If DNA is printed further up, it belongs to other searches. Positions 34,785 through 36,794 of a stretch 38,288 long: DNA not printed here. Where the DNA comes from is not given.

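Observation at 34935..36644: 569-aa protein: unknown ~340-aa N-terminal domain fused to a restriction-endonuclease-like core, in the genomic position of a toxin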

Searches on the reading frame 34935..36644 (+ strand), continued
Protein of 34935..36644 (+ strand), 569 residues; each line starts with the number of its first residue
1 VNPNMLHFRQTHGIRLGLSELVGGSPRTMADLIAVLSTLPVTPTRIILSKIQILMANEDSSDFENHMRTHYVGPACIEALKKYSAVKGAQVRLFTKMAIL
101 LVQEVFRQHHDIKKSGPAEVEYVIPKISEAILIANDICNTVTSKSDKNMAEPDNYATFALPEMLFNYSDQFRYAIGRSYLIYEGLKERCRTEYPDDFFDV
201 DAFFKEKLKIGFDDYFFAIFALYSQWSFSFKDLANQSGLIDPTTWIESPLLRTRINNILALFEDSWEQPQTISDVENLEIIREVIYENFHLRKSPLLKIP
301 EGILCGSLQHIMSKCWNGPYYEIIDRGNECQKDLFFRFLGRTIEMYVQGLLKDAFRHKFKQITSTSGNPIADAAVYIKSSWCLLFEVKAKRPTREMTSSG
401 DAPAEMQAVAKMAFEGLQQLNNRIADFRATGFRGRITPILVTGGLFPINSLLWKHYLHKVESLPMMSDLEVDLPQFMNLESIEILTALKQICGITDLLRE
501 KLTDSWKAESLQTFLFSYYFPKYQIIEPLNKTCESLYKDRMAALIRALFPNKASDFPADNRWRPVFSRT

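Call 34: find_encoding_contigs(protein=P0010, flank=5000, max_places=2)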
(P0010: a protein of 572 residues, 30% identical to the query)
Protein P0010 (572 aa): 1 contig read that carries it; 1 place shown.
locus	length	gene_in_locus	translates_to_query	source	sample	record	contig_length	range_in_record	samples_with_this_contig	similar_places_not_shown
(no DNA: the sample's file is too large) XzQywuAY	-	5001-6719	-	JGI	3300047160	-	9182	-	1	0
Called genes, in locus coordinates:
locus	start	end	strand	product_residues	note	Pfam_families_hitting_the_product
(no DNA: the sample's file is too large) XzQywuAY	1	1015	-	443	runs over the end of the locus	PF06925:MGDG_synth, PF04101:Glyco_tran_28_C (weak)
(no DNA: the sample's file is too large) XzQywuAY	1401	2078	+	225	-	PF01914:MarC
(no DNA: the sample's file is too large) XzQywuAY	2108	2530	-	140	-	-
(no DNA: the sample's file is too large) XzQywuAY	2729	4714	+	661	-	PF00133:tRNA-synt_1 (faint), PF01406:tRNA-synt_1e (faint), PF09334:tRNA-synt_1g, PF08264:Anticodon_1 (weak)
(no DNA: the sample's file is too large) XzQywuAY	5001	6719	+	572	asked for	-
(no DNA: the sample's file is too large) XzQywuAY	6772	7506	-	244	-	-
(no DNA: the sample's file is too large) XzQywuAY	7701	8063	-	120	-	-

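Call 39: search_dna_similar(query=P0108, collection=plasmids, mode=protein, max_evalue=0.001, max_rows=20)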
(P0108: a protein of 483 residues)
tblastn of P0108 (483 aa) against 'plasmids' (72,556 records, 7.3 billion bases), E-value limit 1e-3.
No match.

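Call 40: search_dna_similar(query=window:34947-36641:+, collection=plasmids, mode=protein, max_evalue=0.001, max_rows=20)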
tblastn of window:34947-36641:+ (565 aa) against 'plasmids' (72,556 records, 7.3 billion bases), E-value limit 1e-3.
No match.

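Call 41: find_homologous_proteins(query=A2, max_evalue=0.001)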
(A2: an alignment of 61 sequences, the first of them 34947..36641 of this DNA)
Query A2 (61 sequences) (565 aa, profile of the alignment): 12 proteins with E <= 0.001 among 8000 candidates.
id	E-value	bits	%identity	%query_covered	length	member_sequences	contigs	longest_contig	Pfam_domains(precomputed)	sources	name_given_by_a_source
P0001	7.5e-133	462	100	100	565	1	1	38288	-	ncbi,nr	ncbi:MAG: hypothetical protein KDD48_00150 [Bdellovibrionales bacterium]|nr:hypothetical protein [Bd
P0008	1.9e-122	428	52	100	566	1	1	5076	-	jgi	-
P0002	5.4e-122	426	63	100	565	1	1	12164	-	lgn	-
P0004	5.5e-120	420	59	99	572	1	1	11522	-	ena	-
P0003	2.4e-116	408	65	95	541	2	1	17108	-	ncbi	-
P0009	3.6e-114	400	51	95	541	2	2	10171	-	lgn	-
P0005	3.7e-110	387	54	99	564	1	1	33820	-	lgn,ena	-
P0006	2.5e-108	381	53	99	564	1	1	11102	-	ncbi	-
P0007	8.6e-108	379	53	97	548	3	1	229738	-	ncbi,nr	ncbi:MAG TPA: hypothetical protein PLZ57_02410 [Pseudobdellovibrionaceae bacterium]|nr:hypothetical 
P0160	4.1e-100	354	28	98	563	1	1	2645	-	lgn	-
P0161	5.7e-65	238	26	47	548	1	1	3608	-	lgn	-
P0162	6.9e-18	83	56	3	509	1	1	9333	-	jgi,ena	-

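Call 43: find_related_loci(query=A1, collection=genome_contigs, flank=6000)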
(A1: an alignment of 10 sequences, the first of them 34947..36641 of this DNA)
Query A1 (565 aa) in genome_contigs; peptide patterns used: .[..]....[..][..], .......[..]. (x = any residue, [..] = any of these).
21 stretches matched a pattern; 1 encode a relative of the query (tblastn E <= 1e-3); 1 distinct loci.
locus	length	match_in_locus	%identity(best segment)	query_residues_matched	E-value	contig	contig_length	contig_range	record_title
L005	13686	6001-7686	53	1-562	0e+0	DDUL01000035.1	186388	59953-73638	MAG TPA_asm: Bdellovibrionaceae bacterium UBA2339 UBA2339_contig_1367, whole genome shotgun sequence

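Call 44: list_cluster_members(proteins=[P0108, P0062, P0100, P0025, P0030, P0040, P0057, P0066, P0087, P0104])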
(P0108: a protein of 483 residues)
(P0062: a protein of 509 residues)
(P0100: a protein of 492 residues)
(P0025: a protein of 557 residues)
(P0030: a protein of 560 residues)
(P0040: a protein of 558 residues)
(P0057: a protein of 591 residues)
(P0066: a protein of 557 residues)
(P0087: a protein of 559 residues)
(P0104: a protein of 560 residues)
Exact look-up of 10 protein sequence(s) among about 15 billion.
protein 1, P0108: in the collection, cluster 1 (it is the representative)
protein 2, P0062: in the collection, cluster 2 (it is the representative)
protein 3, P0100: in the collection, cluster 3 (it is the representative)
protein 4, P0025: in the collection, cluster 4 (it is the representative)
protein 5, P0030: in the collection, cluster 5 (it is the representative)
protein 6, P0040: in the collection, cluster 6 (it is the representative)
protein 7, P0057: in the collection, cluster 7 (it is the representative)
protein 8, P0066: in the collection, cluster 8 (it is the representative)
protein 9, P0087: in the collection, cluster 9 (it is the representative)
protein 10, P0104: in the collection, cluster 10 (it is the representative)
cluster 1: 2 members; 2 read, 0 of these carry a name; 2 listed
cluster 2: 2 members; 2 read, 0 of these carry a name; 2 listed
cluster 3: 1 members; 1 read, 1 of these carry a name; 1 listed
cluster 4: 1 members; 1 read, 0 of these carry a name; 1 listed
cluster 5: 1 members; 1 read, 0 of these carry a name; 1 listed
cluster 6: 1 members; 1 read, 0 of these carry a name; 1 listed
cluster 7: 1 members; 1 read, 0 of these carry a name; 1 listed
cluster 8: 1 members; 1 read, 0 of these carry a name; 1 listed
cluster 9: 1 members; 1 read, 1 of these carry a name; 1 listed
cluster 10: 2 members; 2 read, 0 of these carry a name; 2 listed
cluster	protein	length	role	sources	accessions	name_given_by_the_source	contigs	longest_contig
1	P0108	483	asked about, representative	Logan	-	-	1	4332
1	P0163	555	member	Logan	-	-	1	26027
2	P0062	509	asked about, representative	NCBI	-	-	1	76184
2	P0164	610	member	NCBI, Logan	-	-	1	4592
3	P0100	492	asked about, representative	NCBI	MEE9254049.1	MAG: hypothetical protein V3U43_03885, partial [Pseudomonadales bacterium]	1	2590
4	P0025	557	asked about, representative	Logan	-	-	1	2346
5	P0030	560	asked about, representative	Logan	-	-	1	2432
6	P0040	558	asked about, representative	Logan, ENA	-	-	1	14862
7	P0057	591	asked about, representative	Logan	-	-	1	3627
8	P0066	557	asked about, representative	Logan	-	-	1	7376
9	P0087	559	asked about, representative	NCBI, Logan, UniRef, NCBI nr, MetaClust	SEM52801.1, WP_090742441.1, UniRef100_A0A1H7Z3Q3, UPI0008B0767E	Nuclease-related domain-containing protein [Mesobacillus persicus] | Nuclease-related domain-containing protein n=1 Tax=Mesobacillus persicus TaxID=930146 ... | status=active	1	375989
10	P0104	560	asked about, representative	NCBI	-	-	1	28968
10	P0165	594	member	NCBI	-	-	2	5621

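Call 65: search_solved_structures(query=A2, max_evalue=1)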
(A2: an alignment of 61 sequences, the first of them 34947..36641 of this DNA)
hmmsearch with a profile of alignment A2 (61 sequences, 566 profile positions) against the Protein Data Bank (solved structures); distinct sequences matched with E-value up to 1: 2.
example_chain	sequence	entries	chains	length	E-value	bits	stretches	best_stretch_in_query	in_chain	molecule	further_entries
7bdv_A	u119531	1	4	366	1.2e-05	27.2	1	336-398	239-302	Can2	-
2jee_A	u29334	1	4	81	0.75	11.4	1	487-558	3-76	CELL DIVISION PROTEIN ZAPB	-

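Call 71: find_encoding_contigs(protein=P0087, flank=5000, max_places=2)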
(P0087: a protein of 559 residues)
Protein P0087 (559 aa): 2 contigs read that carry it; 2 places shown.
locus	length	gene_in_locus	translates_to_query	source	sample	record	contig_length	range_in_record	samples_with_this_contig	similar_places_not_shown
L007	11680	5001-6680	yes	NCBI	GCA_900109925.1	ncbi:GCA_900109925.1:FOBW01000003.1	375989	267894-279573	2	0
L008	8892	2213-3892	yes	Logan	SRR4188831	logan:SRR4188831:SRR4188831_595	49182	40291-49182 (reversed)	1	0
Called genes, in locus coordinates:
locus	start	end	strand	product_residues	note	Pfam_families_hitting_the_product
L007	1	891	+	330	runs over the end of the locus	PF00962:A_deaminase, PF19326:AMP_deaminase (weak)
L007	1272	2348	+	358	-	PF21016:RlmN_N, PF04055:Radical_SAM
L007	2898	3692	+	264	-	PF11867:T1RH-like_C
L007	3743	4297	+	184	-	-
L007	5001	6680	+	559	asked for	PF08378:NERD (faint)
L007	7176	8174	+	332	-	PF14022:DUF4238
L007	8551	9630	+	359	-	PF09983:JetD_C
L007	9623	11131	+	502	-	-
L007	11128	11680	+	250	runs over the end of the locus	PF19539:DUF6063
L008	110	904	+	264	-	PF11867:T1RH-like_C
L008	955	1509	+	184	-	-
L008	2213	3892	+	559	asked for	PF08378:NERD (faint)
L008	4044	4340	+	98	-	-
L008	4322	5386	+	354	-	PF14022:DUF4238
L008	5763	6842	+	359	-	PF09983:JetD_C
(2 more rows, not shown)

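Call 72: find_encoding_contigs(protein=P0104, flank=5000, max_places=2)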
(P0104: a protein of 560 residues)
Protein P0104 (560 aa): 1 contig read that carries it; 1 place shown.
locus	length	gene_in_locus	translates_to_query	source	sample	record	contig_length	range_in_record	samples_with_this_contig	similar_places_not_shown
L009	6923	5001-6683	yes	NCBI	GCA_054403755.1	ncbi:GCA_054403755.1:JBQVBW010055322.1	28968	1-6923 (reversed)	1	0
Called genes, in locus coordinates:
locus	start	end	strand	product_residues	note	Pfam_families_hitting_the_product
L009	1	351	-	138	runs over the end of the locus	-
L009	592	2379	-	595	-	PF00005:ABC_tran, PF02463:SMC_N (faint), PF13304:AAA_21 (faint), PF13476:AAA_23 (faint), PF13555:AAA_29 (faint), PF00005:ABC_tran, PF16326:ABC_tran_CTD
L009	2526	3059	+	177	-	-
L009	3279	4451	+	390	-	PF02661:Fic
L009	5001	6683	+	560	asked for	-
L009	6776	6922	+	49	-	?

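Call 77: search_protein_families(library=pfam, proteins=[L001:5158-5946:+], max_evalue=0.01)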
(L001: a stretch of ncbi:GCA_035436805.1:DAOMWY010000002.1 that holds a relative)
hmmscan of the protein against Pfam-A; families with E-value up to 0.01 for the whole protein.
L001:5158-5946:+ (262 aa): 2 families
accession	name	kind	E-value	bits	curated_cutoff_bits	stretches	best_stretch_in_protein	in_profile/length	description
PF25164.1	CoiA_N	-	3.9e-05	23.5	26.3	1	22-48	21-47/50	Competence protein CoiA, N-terminal domain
PF06054.18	CoiA_nuc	-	0.0024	18.5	20.3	1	91-135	45-93/158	Competence protein CoiA, nuclease-like domain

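Call 78: predict_structure(alignment_id=A2)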
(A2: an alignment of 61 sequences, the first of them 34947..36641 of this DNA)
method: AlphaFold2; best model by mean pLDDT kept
length: 565 residues; sequences in the alignment: 61
mean_pLDDT: 92.0   pTM: 0.93
mean pLDDT of the five models: 92.0, 90.8, 90.5, 90.1, 90.0
residues with pLDDT >= 90: 449; 70-90: 97; 50-70: 18; < 50: 1
segments of 3 or more residues with pLDDT < 50: none
pLDDT, mean of each block of 10 residues (from residue 1): 69 93 96 94 95 84 92 90 87 95 87 80 97 88 73 92 92 96 97 98 95 93 79 89 89 93 86 90 90 96 95 96 98 98 98 95 92 97 95 91 95 97 96 97 93 95 98 97 94 96 94 94 95 92 86 93 74
secondary structure, 60 per line:
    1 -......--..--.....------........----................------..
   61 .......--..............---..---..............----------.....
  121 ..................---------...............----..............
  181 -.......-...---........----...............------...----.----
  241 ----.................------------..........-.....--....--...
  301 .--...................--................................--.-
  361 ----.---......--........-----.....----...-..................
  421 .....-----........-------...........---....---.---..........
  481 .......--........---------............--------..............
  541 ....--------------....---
elements in order: H2-7 H14-18 H25-32 H37-52 H59-67 H70-83 H92-105 H116-138 H148-162 H167-180 H182-188 H196-203 H208-222 H245-258 E259-261 H274-283 H285-289 E292-295 E298-301 H304-322 H325-354 E369-374 E377-384 H390-394 H403-425 E431-438 H446-456 H460-463 E471-474 H475-487 H490-497 H507-518 H527-544 H559-562

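Call 80: fold_search(model_id=the predicted structure, library=pdb)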
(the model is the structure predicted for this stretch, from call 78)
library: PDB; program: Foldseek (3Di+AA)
matches with E <= 10: 96; with E <= 0.001: 1
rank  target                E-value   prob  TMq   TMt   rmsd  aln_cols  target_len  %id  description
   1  9wuf                  1.8e-04  1.00  0.26  0.15  13.7       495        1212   13  Cryo-EM structure of Upx (released 2026-02-11)
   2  5liz                  6.6e-03  0.82  0.18  0.18  24.8       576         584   11  The structure of Nt.BspD6I nicking endonuclease with all cysteines mutated by serine residues at 0.19 nm resolution . (released 2017-08-02)
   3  6qnz_B                1.2e-02  0.72  0.19  0.18  24.3       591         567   10  Crystal structure of the site-specific DNA nickase N.BspD6I E418A Mutant (released 2020-03-04)
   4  5lhc_A                1.2e-02  0.60  0.17  0.17  25.1       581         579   10  The structure of D456A mutant of Nt.BspD6I nicking endonuclease at 0.24 nm resolution . (released 2017-08-16)
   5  2fok_B                1.8e-02  0.60  0.18  0.18  24.5       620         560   10  STRUCTURE OF RESTRICTION ENDONUCLEASE FOKI (released 1998-06-17)
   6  2ewf                  3.0e-02  0.51  0.17  0.17  25.0       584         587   11  Crystal structure of the site-specific DNA nickase N.BspD6I (released 2006-11-21)
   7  5liq_A                3.2e-02  0.47  0.17  0.17  25.2       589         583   11  The structure of C160S,C508S,C578S mutant of Nt.BspD6I nicking endonuclease at 0.185 nm resolution . (released 2017-08-02)
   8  5liq_B                3.6e-02  0.38  0.16  0.16  25.1       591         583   11  The structure of C160S,C508S,C578S mutant of Nt.BspD6I nicking endonuclease at 0.185 nm resolution . (released 2017-08-02)
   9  5lhc_B                4.4e-02  0.47  0.18  0.17  24.9       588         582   11  The structure of D456A mutant of Nt.BspD6I nicking endonuclease at 0.24 nm resolution . (released 2017-08-16)
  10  6qnz_A                5.3e-02  0.44  0.18  0.17  25.1       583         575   10  Crystal structure of the site-specific DNA nickase N.BspD6I E418A Mutant (released 2020-03-04)
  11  9ibq_A                1.4e-01  0.38  0.14  0.23  17.5       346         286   11  Structure of BstEII with DNA substrate (released 2026-03-04)
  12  6xl1_A                4.0e-01  0.63  0.16  0.23  17.3       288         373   11  crystal structure of cA4-activated Card1(D294N) (released 2020-12-30)
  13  4ic1_D                8.7e-01  0.44  0.12  0.27  10.0       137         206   16  Crystal structure of SSO0001 (released 2013-01-16)
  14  6hiw_DI               9.0e-01  0.05  0.11  0.14  23.1       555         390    9  Cryo-EM structure of the Trypanosoma brucei mitochondrial ribosome - This entry contains the complete small mitoribos (released 2018-09-26)
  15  1dc1_A                1.4e+00  0.11  0.15  0.24  16.6       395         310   10  RESTRICTION ENZYME BSOBI/DNA COMPLEX STRUCTURE: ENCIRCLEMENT OF THE DNA AND HISTIDINE-CATALYZED HYDROLYSIS WITHIN A CA (released 2001-02-21)
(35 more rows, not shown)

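Call 88: fold_search(model_id=the predicted structure, library=viral)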
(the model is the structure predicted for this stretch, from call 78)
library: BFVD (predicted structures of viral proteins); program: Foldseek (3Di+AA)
matches with E <= 10: 183; with E <= 0.001: 0
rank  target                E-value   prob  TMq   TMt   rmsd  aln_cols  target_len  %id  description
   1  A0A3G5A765            4.6e-02  0.41  0.15  0.14  23.0       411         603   11  C2H2-type domain-containing protein [Harvfovirus sp.]
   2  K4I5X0                3.4e-01  0.69  0.17  0.38  14.9       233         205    9  Uncharacterized protein [Salmonella phage STML-198]
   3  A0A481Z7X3            3.5e-01  0.82  0.14  0.22   9.8       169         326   12  Endonuclease [Pithovirus LCPAC304]
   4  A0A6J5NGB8            4.6e-01  0.02  0.07  0.06  33.9       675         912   10  Large polyvalent protein associated domain-containing protein [uncultured Caudovirales phage]
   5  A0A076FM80            4.8e-01  0.90  0.17  0.36   5.7       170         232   12  Uncharacterized protein [Aureococcus anophagefferens virus]
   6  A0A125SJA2            4.8e-01  0.25  0.16  0.24  13.8       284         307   12  (no name in the UniProt tables at hand)
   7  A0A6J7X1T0            5.0e-01  0.91  0.15  0.46   7.3       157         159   11  Uncharacterized protein [uncultured Caudovirales phage]
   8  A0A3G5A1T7            5.7e-01  0.91  0.17  0.44   5.2       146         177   14  Uncharacterized protein [Gaeavirus sp.]
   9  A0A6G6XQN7            6.2e-01  0.38  0.14  0.18  15.7       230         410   11  (no name in the UniProt tables at hand)
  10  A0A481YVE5            6.7e-01  0.30  0.13  0.28  11.9       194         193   12  Uncharacterized protein [Marseillevirus LCMAC102]
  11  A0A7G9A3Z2            7.0e-01  0.54  0.14  0.24   9.4       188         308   11  Uncharacterized protein [Bacteriophage sp.]
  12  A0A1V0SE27            7.3e-01  0.04  0.12  0.12  24.2       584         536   12  Uncharacterized protein [Indivirus ILV1]
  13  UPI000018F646         7.9e-01  0.54  0.12  0.41   6.1       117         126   14  (no name look-up for this kind of identifier)
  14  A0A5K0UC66            8.3e-01  0.06  0.12  0.12  28.3       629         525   10  Uncharacterized protein [Yasminevirus sp. GU-2018]
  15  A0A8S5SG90            8.6e-01  0.03  0.09  0.07  33.5       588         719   10  Minor tail protein [Siphoviridae sp. ctxvK3]
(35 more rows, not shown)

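Call 93: search_protein_families(library=padloc, alignment_id=A2, max_evalue=0.001)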
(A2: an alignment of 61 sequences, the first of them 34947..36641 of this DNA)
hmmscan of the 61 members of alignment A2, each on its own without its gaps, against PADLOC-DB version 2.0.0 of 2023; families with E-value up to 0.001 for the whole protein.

A. member 1, window:34947-36641:+ (565 aa): 0 families

B. families by the number of members that match (of 61 scanned): 10 families
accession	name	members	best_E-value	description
PDLC00833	E1-E2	2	3.5e-07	E1-E2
PDLC04917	PDC-S12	2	1.5e-06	-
PDLC00865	E2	2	2.9e-06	E2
PDLC00872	E2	2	5.5e-05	E2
PDLC01037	Csx1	1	3.6e-05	ARF+Nuclease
PDLC00871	E2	1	0.00012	E2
PDLC01576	Csm2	1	0.00013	CAS-III-A; effector_SS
PDLC01903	CARF4--CARF_PDDEXK_TM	1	0.00024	-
PDLC01968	CARF_PDDEXK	1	0.00053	-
PDLC04790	PDC-S01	1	0.00095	-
